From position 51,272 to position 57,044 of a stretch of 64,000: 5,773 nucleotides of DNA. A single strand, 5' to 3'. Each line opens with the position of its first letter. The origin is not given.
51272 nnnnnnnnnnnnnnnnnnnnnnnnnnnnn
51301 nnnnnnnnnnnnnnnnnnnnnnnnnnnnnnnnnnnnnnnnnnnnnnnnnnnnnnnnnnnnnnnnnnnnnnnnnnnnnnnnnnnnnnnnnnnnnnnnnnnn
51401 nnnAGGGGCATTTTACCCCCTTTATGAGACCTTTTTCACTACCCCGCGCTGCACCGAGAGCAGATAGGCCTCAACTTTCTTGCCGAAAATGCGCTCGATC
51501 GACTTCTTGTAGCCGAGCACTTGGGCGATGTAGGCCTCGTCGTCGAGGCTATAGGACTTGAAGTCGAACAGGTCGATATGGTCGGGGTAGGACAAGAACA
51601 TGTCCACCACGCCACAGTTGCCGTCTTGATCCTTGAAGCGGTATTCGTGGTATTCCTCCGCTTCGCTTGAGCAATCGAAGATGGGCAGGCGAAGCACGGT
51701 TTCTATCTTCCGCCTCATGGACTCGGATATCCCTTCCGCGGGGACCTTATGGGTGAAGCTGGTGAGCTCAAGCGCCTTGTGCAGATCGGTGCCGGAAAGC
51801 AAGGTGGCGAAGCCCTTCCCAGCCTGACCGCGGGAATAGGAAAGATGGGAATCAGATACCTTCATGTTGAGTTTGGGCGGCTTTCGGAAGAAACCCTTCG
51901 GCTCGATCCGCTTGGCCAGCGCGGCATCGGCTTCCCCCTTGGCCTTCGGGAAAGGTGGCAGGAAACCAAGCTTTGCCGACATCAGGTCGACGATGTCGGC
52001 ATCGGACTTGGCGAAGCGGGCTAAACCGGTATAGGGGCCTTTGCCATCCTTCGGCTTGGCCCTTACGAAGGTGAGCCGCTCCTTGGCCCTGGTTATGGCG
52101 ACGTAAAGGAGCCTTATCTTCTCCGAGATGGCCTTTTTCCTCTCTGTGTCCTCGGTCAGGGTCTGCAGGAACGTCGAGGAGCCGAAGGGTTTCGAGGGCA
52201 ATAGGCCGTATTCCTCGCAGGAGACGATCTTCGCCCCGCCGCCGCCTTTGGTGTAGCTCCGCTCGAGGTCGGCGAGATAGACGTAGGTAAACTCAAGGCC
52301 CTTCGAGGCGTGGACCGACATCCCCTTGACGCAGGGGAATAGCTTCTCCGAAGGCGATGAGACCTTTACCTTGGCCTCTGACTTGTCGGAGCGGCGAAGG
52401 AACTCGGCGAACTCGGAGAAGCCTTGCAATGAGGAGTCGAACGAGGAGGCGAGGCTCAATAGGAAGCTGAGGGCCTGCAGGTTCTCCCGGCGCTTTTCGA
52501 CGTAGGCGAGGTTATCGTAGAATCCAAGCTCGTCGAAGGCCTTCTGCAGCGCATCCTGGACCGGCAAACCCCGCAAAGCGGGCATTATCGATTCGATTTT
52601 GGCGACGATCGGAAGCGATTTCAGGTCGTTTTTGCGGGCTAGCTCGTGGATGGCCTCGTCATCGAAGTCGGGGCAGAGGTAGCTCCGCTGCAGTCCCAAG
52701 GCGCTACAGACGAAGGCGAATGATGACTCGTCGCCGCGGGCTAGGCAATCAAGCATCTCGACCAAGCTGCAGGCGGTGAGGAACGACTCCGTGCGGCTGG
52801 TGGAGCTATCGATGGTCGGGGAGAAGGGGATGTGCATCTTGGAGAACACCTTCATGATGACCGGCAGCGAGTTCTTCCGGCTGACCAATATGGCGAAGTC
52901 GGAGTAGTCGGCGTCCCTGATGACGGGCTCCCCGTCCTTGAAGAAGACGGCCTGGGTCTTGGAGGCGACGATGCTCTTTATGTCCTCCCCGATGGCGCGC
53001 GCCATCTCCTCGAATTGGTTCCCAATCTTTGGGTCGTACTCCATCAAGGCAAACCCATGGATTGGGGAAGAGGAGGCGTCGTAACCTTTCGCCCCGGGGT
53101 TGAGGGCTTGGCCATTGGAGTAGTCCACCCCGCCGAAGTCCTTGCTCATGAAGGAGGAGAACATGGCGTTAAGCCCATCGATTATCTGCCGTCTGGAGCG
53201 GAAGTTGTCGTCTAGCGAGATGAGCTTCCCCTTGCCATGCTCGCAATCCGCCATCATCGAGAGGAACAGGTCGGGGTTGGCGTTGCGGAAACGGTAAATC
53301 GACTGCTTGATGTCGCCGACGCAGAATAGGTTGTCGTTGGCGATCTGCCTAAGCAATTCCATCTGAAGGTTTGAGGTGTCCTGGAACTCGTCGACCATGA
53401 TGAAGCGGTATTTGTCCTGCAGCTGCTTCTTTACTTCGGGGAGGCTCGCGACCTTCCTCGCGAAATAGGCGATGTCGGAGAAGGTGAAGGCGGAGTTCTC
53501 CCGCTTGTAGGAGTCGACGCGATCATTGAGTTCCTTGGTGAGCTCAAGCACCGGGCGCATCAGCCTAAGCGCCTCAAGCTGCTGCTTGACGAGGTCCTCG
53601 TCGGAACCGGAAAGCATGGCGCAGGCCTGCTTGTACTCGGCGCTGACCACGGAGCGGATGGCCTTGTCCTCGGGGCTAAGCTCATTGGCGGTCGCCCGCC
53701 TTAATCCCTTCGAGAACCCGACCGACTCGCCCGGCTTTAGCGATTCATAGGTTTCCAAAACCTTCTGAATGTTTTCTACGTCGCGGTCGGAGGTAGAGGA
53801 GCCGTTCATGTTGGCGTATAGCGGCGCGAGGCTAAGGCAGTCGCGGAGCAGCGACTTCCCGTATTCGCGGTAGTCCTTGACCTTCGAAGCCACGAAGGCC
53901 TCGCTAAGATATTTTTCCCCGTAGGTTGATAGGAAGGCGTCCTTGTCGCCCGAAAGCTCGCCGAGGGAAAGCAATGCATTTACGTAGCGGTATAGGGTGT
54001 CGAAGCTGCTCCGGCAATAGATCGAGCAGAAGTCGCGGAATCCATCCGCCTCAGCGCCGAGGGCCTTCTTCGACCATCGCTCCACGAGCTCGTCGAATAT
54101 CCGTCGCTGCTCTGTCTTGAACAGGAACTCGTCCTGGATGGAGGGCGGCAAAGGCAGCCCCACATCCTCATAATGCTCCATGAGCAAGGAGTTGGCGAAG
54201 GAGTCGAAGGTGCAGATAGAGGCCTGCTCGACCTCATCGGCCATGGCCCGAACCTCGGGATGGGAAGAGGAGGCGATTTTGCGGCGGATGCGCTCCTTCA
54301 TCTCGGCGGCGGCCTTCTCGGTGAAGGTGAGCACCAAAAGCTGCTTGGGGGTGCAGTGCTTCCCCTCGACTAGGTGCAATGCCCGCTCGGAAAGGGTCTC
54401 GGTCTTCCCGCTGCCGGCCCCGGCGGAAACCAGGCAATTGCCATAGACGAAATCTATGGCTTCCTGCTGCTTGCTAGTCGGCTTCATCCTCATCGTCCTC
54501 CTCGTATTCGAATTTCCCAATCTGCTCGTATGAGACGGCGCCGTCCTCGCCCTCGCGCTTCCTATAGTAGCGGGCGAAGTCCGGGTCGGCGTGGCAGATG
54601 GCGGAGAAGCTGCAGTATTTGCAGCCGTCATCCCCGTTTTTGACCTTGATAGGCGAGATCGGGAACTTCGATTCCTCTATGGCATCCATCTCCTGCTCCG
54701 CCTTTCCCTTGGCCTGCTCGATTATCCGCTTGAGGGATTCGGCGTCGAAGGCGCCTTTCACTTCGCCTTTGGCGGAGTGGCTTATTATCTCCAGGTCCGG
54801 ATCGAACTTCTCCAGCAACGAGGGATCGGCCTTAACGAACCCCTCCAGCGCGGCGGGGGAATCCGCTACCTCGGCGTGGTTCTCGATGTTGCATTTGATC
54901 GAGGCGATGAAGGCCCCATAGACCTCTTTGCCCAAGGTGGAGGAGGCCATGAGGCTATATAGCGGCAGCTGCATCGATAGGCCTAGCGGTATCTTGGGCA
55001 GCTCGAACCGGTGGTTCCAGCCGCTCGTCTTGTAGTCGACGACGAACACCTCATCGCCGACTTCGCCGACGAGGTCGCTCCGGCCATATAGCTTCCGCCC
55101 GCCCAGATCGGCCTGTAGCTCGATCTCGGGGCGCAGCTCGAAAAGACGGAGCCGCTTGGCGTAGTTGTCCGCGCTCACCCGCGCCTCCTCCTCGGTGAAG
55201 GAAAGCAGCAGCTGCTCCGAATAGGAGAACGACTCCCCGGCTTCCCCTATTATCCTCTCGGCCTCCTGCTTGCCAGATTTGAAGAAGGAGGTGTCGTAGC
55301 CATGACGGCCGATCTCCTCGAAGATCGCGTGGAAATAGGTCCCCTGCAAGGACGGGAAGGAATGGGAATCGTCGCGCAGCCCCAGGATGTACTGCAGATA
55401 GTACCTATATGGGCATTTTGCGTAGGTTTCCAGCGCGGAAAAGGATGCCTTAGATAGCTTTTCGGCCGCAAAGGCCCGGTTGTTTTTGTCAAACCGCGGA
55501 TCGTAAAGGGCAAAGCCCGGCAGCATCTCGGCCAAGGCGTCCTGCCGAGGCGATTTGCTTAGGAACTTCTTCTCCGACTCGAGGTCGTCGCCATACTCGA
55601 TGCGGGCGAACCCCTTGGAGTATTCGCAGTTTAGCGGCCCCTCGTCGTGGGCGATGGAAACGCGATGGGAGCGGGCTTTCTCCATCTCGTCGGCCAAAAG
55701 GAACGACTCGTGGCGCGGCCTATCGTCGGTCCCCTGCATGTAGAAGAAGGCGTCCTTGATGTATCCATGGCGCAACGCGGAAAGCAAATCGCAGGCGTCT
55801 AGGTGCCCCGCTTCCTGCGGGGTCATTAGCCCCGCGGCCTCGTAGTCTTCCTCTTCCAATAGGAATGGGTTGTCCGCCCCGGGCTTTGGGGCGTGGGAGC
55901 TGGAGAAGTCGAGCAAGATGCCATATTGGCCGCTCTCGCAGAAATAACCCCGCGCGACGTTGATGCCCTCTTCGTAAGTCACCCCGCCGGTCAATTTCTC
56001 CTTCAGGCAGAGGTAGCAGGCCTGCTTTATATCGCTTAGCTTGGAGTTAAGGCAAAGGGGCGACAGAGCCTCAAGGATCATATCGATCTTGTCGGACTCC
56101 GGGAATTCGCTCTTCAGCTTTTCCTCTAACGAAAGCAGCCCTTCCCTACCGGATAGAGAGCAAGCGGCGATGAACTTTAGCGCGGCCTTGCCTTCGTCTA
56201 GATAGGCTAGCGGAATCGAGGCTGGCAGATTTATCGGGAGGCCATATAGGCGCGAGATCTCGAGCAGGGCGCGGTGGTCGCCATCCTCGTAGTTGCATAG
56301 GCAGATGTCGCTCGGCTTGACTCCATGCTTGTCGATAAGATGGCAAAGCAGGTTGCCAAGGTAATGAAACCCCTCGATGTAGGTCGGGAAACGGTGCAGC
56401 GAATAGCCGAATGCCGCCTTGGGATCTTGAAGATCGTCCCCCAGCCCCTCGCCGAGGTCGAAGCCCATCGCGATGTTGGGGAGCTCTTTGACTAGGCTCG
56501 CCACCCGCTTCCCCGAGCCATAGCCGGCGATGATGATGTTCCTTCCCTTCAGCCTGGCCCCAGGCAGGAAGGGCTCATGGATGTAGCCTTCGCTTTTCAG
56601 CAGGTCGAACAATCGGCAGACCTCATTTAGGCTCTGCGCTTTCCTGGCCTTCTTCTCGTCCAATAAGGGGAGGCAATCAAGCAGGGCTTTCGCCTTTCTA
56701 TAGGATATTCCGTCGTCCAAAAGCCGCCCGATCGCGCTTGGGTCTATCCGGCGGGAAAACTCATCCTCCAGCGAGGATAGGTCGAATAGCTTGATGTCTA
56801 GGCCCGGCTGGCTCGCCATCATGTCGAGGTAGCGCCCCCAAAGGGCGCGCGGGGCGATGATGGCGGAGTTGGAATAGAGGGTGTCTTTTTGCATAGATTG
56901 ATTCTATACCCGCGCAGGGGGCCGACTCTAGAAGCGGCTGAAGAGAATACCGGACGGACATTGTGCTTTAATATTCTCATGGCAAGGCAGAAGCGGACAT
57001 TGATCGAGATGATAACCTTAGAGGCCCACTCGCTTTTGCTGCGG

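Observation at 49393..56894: addB-addA operon carries two extra overlapping genes (376-aa unknown + alpha/beta hydrolase) where sbcCD is usually expected; AddB is unusually short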

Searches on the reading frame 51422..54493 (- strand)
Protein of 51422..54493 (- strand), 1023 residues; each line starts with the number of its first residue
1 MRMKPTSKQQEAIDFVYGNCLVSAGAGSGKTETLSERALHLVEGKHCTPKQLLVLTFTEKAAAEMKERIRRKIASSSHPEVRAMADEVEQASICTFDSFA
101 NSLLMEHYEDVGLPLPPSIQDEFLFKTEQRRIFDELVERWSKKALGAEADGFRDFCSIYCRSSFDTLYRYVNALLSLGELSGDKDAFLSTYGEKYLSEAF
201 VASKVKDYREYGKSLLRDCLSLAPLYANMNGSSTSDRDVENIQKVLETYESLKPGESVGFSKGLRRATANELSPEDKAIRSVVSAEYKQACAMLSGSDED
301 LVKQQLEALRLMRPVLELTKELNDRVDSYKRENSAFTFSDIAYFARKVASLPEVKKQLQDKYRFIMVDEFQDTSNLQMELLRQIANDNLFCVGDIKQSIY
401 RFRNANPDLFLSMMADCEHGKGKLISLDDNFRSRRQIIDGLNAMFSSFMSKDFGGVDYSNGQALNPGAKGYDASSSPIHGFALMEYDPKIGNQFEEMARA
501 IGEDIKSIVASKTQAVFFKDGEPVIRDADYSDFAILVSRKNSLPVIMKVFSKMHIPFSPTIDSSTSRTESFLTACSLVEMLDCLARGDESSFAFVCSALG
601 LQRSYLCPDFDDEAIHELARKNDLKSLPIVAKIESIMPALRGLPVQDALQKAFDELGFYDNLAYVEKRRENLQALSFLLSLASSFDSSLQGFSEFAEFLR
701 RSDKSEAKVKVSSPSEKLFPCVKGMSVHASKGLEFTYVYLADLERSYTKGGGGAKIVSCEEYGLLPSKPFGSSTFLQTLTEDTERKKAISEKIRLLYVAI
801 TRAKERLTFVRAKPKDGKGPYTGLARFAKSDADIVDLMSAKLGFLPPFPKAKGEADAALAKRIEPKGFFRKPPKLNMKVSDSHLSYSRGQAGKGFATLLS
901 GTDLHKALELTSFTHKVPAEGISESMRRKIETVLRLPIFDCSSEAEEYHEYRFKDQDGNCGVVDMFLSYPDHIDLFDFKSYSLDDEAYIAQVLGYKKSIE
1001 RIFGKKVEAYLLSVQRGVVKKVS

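Call 5: search_protein_families(library=pfam, proteins=[window:51422-54493:-], max_evalue=0.01)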
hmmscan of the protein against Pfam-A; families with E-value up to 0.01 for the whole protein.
window:51422-54493:- (1023 aa): 9 families
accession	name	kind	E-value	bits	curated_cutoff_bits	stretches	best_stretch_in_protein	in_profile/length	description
PF00580.27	UvrD-helicase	-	2.1e-59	201.9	23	1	7-416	3-269/271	UvrD/REP helicase N-terminal domain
PF13245.12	AAA_19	-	1.3e-22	80.9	25.1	2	9-81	1-72/134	AAA domain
PF13361.12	UvrD_C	-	4.3e-20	72.9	25.6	1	666-810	232-346/350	UvrD-like helicase C-terminal domain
PF13538.12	UvrD_C_2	-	2.4e-08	34.1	27.4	1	791-810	33-52/52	UvrD-like helicase C-terminal domain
PF13604.12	AAA_30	-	2.9e-06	27.6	27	0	9-69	6-66/191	AAA domain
PF01443.25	Viral_helicase1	-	1e-05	25.9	21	0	352-406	48-105/228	Viral superfamily 1 RNA helicase core domain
PF00270.35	DEAD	-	1.8e-05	25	26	1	6-82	1-77/167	DEAD/DEAH box helicase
PF13401.12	AAA_22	-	0.0024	18.6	27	0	346-390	67-116/130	AAA domain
PF13481.12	AAA_25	-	0.0039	17.3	27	0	21-109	37-132/195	AAA domain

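Call 6: search_protein_families(library=ncbifam, proteins=[window:51422-54493:-], max_evalue=0.01)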
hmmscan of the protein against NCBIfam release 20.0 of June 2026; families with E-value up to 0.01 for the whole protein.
window:51422-54493:- (1023 aa): 17 families
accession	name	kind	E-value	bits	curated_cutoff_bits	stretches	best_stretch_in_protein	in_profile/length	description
TIGR02785.1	addA_Gpos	equivalog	2.1e-100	337.2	707.65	2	6-558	3-604/1234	helicase-exonuclease AddAB subunit AddA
TIGR00609.1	recB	equivalog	1.4e-58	198.9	696.05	2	86-811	108-812/1175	exodeoxyribonuclease V subunit beta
TIGR01073.1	pcrA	equivalog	1.5e-51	175.7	911.2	3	331-444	178-292/725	DNA helicase PcrA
TIGR01074.1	rep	equivalog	1.8e-46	158.7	951.45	3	7-138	4-121/668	DNA helicase Rep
NF010485.0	PRK13909.1-2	equivalog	4.4e-46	157.6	650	3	311-450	277-429/909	RecB-like helicase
NF008743.0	PRK11773.1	equivalog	1.1e-42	146.4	965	2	7-120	12-114/720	DNA helicase II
TIGR01075.1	uvrD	equivalog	6e-41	140.5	1144.45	2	7-116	7-105/715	DNA helicase II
TIGR02784.1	addA_alphas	equivalog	5.1e-38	131.1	860.75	3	18-78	11-70/1138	double-strand break repair helicase AddA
NF010487.0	PRK13909.1-4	equivalog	8.6e-37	126.8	759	3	324-450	287-425/924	RecB-like helicase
NF008172.0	PRK10919.1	equivalog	1.6e-36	125.8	1168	3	1-139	1-123/673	DNA helicase Rep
NF008276.0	PRK11054.1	equivalog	2.6e-31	108.8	543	2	8-75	200-267/684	DNA helicase IV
NF008128.0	PRK10876.1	equivalog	1.5e-24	85.8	1697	2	320-803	333-809/1181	exodeoxyribonuclease V subunit beta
NF010486.0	PRK13909.1-3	equivalog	4.6e-18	64.6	1109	2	363-448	332-426/921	RecB-like helicase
NF010484.0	PRK13909.1-1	equivalog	1.3e-14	52.9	1074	2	22-70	10-57/945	RecB-like helicase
NF041464.1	HelD_BACSU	equivalog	6.2e-08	31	419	1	357-442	542-627/779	RNA polymerase recycling motor HelD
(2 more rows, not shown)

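Call 7: search_protein_families(library=padloc, proteins=[window:51422-54493:-], max_evalue=0.1)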
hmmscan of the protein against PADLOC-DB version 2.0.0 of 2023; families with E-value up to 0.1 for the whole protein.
window:51422-54493:- (1023 aa): 57 families (the best 25 are shown)
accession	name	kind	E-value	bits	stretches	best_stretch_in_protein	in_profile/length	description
PDLC03802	RTasHel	-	1.9e-50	170.4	3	314-556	141-338/675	DRT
PDLC00132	GajB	-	1.1e-39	134.7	2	4-123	3-108/625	UrvD helicase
PDLC00114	GajB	-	1.2e-39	134.5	3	332-444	185-298/635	UrvD helicase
PDLC00103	GajB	-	1.5e-39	134.4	3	321-449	171-299/612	UrvD helicase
PDLC00117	GajB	-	1.2e-36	124.4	3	331-444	187-301/604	UrvD helicase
PDLC00107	GajB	-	7.6e-36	121.9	3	322-433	175-286/587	UrvD helicase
PDLC00123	GajB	-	2.9e-34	116.6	3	349-439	164-253/540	UrvD helicase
PDLC00122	GajB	-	9.1e-34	115.2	2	325-445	129-247/502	UrvD helicase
PDLC00130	GajB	-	2.4e-33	113.2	2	329-447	172-292/589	UrvD helicase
PDLC00121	GajB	-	3.5e-33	113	2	316-451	157-289/565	UrvD helicase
PDLC00134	GajB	-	4.8e-32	109.6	2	332-451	182-302/431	UrvD helicase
PDLC00138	GajB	-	1.9e-30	104.1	2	335-449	193-308/581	UrvD helicase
PDLC00129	GajB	-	1.4e-29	101.2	2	336-444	198-308/594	UrvD helicase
PDLC00119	GajB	-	3.4e-28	96.9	1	322-449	175-304/565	UrvD helicase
PDLC00127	GajB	-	1.2e-27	94.6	2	321-440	160-284/594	UrvD helicase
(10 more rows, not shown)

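Call 65: find_related_loci(query=A3, collection=metagenome_contigs, flank=6000)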
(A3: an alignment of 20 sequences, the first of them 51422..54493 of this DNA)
Query A3 (1023 aa) in metagenome_contigs; peptide patterns used: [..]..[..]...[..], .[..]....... (x = any residue, [..] = any of these).
600 stretches matched a pattern (row limit reached: there are more); 592 encode a relative of the query (tblastn E <= 1e-3); the best 80 are kept; 80 distinct loci.
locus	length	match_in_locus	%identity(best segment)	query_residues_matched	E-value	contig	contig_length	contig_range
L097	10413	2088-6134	28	5-1022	1e-102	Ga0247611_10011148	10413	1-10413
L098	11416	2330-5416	28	3-1022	6e-99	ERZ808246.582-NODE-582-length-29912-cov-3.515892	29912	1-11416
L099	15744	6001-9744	29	19-1022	4e-75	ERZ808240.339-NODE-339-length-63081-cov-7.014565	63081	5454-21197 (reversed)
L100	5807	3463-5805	27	4-796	9e-64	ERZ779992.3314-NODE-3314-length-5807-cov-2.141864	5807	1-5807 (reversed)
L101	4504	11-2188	28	324-1014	1e-63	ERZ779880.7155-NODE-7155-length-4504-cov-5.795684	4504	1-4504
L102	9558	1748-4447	26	4-827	2e-51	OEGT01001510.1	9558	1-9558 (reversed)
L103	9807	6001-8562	26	2-810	1e-48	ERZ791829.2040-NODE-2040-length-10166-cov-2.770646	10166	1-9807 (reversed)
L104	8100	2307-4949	26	1-833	2e-48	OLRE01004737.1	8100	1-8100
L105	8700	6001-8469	27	7-809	3e-48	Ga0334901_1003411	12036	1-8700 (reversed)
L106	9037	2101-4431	27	3-807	2e-43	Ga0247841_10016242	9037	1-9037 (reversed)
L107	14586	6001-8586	28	6-818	1e-52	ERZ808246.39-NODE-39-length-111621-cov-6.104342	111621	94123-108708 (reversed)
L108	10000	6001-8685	25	4-810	4e-53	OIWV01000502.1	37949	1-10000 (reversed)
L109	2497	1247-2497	31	6-436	6e-41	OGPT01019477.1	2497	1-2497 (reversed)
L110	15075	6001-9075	29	6-1023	2e-105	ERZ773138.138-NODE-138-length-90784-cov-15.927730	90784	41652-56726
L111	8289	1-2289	24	91-810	2e-36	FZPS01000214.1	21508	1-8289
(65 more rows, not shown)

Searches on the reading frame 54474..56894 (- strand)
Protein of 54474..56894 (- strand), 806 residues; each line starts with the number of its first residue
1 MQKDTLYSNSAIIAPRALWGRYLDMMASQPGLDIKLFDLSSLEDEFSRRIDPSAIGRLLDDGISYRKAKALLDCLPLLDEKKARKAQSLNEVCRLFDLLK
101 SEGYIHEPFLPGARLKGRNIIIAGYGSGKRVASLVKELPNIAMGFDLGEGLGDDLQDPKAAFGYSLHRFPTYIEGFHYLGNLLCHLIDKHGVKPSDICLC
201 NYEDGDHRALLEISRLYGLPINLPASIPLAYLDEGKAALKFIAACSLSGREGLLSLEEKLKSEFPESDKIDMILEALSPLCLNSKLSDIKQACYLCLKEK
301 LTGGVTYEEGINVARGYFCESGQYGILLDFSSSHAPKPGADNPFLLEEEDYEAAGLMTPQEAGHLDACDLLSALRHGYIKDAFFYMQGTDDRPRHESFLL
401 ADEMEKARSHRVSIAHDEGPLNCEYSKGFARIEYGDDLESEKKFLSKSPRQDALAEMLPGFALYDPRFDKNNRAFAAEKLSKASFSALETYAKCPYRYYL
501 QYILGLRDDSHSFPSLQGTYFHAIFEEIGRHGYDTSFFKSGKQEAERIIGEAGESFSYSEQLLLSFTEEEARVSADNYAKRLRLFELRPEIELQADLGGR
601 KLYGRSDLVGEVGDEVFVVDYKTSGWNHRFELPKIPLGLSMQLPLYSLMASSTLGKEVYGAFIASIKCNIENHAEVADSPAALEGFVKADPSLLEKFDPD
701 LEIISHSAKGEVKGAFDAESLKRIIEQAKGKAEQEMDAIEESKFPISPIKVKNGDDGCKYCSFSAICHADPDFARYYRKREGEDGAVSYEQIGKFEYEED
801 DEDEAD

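Call 5: search_protein_families(library=pfam, proteins=[window:54474-56894:-], max_evalue=0.01)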
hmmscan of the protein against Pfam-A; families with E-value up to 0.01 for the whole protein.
window:54474-56894:- (806 aa): 1 family
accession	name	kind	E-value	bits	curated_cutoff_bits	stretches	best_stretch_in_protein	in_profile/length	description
PF12705.13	PDDEXK_1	-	2.4e-30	106.7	22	1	483-768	2-247/247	PD-(D/E)XK nuclease superfamily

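Call 6: search_protein_families(library=ncbifam, proteins=[window:54474-56894:-], max_evalue=0.01)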
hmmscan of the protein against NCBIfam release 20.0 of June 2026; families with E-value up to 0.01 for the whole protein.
window:54474-56894:- (806 aa): 4 families
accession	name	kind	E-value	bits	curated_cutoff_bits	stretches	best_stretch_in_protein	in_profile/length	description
TIGR02773.1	addB_Gpos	equivalog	7.2e-12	43.8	903.7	2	481-530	782-833/1159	helicase-exonuclease AddAB subunit AddB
TIGR02774.1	rexB_recomb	equivalog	1.7e-08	33.3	718.35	1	474-650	736-927/1076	ATP-dependent nuclease subunit B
TIGR00372.1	cas4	equivalog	1.4e-06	28.3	65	0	575-659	42-118/180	CRISPR-associated protein Cas4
TIGR03623.1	TIGR03623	subfamily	0.0068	14.6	299.6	0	590-668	725-798/876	probable DNA repair protein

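Call 7: search_protein_families(library=padloc, proteins=[window:54474-56894:-], max_evalue=0.1)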
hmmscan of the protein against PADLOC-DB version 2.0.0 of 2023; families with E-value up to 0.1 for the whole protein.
window:54474-56894:- (806 aa): 9 families
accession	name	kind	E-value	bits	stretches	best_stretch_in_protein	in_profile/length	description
PDLC01250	Cas4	-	1.1e-07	30.3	1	580-663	50-113/168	"CAS-I,CAS-II,CAS-III,CAS-IV,CAS-V,CAS-VI; acquisition_associated"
PDLC00943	Cas4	-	3.6e-07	28.3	1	575-659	42-118/180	CRISPR-associated protein Cas4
PDLC00060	DruK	-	5.6e-07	27.2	1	588-665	129-201/347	PD-(D/E)XK nuclease superfamily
PDLC00944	Cas4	-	8.5e-06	24.1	1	583-659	48-118/177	Cas4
PDLC02034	Cas4d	-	0.00011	19.9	1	484-531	7-52/192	-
PDLC01447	Cas4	-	0.00036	19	1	483-768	5-158/161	"CAS-I,CAS-II,CAS-III,CAS-IV,CAS-V,CAS-VI; acquisition_associated"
PDLC02083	Cas4_II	-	0.0029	16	1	591-666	62-130/186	-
PDLC00059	DruK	-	0.0042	14.3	1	588-654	112-174/326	PD-(D/E)XK nuclease superfamily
PDLC02410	Aga_Cas4-like_Nuc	-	0.035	11.9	0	723-768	213-251/255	Class II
